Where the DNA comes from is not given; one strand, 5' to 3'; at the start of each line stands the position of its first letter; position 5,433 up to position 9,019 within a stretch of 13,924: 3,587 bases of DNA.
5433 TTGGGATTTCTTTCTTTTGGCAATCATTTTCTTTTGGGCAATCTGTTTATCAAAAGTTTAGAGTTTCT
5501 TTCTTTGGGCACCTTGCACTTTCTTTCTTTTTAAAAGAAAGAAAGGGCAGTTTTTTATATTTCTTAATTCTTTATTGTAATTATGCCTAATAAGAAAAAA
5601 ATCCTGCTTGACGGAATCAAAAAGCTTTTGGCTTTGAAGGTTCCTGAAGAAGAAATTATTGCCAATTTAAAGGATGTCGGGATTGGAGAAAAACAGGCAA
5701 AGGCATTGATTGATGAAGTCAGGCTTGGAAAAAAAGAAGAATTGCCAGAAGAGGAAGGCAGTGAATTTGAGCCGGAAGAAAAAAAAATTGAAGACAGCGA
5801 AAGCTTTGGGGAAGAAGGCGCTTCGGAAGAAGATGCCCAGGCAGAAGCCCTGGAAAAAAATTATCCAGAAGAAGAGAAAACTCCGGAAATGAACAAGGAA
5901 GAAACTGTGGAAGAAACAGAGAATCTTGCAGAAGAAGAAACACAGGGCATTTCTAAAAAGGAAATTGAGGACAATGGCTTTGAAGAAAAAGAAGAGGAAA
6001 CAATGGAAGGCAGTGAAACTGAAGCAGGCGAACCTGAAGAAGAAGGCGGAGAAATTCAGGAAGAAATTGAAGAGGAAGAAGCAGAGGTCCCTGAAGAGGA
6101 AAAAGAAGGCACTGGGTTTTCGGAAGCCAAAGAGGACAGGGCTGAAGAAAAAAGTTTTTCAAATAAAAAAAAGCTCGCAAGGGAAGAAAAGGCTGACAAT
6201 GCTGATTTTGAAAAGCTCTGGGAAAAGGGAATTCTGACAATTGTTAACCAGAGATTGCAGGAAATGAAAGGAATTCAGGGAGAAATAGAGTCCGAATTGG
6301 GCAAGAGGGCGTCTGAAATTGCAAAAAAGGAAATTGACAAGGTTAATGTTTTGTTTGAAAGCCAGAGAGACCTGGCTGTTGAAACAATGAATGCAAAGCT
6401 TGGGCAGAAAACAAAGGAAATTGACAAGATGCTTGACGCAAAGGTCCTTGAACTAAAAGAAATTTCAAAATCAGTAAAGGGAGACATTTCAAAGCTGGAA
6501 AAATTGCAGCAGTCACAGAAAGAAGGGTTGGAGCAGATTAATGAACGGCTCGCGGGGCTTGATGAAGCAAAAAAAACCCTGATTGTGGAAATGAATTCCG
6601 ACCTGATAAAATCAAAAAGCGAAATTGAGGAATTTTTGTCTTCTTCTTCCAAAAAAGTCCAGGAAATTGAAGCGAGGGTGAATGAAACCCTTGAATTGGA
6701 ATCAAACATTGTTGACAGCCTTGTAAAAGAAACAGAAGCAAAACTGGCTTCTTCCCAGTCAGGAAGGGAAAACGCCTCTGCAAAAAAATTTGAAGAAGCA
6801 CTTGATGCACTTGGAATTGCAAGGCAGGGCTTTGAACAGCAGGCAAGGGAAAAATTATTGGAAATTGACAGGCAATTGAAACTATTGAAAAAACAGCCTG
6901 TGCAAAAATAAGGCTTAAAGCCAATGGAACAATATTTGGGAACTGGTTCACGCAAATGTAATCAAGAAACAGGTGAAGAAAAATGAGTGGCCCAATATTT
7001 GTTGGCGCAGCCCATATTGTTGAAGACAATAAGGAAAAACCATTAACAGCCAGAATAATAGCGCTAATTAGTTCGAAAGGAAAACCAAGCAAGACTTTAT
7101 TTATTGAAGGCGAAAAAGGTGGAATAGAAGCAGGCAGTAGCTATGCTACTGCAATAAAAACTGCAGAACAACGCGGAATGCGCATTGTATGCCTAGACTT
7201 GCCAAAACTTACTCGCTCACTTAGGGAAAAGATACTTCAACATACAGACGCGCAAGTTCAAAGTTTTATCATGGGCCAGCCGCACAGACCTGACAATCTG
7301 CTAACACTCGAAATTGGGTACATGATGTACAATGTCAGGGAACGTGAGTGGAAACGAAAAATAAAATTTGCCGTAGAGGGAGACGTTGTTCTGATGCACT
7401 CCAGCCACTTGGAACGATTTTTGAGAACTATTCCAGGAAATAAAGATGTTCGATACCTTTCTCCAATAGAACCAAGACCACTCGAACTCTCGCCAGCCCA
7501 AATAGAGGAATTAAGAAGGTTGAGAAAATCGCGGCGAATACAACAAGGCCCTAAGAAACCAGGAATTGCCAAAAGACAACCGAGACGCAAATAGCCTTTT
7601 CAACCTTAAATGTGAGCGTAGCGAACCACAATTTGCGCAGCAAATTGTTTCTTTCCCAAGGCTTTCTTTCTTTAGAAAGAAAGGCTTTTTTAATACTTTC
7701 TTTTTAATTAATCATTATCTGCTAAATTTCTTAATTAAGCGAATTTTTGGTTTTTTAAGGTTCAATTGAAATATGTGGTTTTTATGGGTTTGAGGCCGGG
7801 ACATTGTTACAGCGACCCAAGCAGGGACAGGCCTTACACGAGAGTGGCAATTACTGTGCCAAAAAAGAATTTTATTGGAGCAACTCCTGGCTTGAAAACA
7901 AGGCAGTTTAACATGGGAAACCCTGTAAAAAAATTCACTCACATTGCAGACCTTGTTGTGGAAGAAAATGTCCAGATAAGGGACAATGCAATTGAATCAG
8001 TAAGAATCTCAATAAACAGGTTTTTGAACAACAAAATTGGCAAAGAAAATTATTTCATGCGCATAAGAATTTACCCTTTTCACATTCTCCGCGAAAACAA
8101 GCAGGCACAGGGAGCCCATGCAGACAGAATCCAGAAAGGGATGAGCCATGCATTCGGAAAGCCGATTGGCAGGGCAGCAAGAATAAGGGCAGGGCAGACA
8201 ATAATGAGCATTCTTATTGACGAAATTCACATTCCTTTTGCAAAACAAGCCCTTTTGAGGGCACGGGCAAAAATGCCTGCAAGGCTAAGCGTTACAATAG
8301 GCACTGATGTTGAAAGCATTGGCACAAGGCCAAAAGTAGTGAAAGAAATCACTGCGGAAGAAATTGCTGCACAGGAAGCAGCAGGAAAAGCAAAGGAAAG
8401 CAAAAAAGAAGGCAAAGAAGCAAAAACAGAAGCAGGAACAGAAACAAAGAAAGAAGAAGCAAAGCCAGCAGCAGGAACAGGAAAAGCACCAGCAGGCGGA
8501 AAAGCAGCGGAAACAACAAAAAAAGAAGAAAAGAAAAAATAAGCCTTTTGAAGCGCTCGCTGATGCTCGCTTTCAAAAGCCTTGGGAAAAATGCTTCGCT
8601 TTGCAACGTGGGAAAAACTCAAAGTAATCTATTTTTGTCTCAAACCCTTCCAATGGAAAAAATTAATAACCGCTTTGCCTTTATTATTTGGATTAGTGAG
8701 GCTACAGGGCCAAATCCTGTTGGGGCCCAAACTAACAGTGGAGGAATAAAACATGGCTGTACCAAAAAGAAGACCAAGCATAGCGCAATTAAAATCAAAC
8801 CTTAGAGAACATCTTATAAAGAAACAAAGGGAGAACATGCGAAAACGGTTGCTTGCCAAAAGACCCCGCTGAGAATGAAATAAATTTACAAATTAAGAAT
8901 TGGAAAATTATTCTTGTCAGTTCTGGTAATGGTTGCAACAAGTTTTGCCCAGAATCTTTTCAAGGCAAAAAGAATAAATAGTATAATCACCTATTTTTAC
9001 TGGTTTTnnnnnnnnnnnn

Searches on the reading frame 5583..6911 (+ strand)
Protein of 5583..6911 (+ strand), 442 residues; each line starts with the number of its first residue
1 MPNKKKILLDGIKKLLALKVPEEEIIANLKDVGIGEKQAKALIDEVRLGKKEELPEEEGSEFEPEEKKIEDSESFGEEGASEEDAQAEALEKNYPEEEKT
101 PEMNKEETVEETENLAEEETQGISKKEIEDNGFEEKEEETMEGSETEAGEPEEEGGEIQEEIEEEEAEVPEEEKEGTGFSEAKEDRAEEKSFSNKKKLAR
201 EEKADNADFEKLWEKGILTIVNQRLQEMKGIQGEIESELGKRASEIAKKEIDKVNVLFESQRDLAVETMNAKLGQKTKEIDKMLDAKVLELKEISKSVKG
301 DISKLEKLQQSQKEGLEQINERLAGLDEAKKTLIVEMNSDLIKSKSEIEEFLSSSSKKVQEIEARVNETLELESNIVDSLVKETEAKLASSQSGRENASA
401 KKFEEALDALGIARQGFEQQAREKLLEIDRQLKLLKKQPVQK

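Call 22: search_protein_families(library=pfam, proteins=[window:5583-6911:+], max_evalue=0.001)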
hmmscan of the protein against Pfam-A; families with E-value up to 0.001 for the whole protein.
window:5583-6911:+ (442 aa): 0 families

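Call 73: search_protein_families(library=pfam, proteins=[window:5583-6911:+], max_evalue=1)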
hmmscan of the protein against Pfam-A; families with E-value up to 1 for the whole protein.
window:5583-6911:+ (442 aa): 1 family
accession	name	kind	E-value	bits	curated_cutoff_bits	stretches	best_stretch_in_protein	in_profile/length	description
PF09267.15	Dict-STAT-coil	-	0.34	11.8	22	1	275-338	13-77/114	Dictyostelium STAT, coiled coil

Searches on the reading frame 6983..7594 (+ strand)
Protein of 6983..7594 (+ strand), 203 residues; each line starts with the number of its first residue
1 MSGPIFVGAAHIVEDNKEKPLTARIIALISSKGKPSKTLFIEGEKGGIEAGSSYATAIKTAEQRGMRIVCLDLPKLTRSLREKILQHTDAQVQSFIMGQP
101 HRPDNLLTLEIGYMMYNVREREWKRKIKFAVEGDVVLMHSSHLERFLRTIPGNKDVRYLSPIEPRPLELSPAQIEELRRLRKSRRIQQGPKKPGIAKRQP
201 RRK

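Call 22: search_protein_families(library=pfam, proteins=[window:6983-7594:+], max_evalue=0.001)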
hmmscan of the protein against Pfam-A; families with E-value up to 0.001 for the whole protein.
window:6983-7594:+ (203 aa): 0 families

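Call 73: search_protein_families(library=pfam, proteins=[window:6983-7594:+], max_evalue=1)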
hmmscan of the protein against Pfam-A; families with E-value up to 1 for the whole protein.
window:6983-7594:+ (203 aa): 1 family
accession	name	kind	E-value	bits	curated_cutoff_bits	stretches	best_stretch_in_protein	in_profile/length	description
PF23464.1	WWE_3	-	0.13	13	24.5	1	109-142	20-51/84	WWE domain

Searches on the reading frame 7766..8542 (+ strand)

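Call 63: search_protein_families(library=pfam, proteins=[window:7766-8542:+], max_evalue=0.00001)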
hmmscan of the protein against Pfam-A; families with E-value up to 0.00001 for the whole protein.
window:7766-8542:+ (258 aa): 1 family
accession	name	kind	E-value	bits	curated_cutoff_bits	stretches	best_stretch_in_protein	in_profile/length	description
PF00252.24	Ribosomal_L16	-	3.6e-26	92.1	27.9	1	33-175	8-130/132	Ribosomal protein L16p/L10e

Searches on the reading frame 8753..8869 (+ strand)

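Call 73: search_protein_families(library=pfam, proteins=[window:8753-8869:+], max_evalue=1)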
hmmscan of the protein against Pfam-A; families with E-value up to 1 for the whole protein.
seq(39 aa): 1 family
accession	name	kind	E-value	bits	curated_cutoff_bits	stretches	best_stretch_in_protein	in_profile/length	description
PF20845.2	Pcf11_helical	-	0.077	13.2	27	1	16-27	6-17/40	Pre-mRNA cleavage complex 2 protein Pcf11, alpha-helical domain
